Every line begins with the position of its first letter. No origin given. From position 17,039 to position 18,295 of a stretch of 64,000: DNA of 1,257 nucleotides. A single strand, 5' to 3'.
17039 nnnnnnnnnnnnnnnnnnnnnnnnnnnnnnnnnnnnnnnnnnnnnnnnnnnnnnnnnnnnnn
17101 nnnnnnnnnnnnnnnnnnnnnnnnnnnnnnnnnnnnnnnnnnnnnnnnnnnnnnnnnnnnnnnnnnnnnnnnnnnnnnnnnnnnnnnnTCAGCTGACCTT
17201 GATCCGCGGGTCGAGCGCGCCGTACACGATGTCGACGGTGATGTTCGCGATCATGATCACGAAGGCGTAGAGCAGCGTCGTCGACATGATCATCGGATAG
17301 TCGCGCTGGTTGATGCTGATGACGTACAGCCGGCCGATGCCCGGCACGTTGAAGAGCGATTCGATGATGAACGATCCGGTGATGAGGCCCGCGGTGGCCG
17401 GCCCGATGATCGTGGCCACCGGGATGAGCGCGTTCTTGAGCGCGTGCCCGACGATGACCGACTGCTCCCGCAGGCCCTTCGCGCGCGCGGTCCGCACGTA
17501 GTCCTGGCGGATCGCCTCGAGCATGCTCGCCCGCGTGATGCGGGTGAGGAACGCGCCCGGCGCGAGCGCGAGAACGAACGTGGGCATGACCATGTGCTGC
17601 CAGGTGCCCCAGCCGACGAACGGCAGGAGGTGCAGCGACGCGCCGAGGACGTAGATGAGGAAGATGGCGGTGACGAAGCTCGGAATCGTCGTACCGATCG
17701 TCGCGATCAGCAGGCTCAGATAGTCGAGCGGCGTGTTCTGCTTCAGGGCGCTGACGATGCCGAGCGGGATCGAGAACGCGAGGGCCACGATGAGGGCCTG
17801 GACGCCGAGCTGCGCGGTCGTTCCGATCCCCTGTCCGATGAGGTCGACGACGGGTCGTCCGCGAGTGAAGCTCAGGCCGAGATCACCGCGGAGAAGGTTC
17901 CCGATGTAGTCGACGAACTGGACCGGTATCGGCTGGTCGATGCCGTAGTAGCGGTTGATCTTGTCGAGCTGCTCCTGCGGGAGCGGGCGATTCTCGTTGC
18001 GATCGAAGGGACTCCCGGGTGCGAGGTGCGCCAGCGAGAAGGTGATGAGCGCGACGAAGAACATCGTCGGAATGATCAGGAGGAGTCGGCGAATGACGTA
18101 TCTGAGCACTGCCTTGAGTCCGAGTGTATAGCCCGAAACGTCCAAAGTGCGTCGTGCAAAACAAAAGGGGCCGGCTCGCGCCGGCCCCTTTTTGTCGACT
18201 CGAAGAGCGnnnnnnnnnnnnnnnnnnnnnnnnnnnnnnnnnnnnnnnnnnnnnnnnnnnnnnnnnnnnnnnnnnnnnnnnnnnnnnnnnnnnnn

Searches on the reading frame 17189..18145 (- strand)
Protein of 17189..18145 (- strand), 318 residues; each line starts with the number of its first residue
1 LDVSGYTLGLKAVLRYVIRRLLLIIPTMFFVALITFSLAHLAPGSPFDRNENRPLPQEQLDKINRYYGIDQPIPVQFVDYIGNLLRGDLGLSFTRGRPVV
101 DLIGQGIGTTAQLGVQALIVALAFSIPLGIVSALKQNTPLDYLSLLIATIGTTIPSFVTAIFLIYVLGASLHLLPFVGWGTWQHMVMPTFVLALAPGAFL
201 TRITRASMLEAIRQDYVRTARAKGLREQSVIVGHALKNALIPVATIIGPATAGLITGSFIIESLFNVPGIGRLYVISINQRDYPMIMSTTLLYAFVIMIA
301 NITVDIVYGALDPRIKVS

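Call 74: search_protein_families(library=pfam, proteins=[window:17189-18145:-], max_evalue=0.00001)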
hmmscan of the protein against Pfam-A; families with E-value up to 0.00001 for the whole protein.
window:17189-18145:- (318 aa): 2 families
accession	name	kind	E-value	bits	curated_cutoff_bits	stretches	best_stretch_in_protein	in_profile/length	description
PF00528.27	BPD_transp_1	-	1.6e-40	139.2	26.4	1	126-316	2-183/184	Binding-protein-dependent transport system inner membrane component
PF19300.4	BPD_transp_1_N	-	3.4e-09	37.3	23.8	1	14-87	2-75/114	Binding-prot-dependent transport system membrane comp, N-term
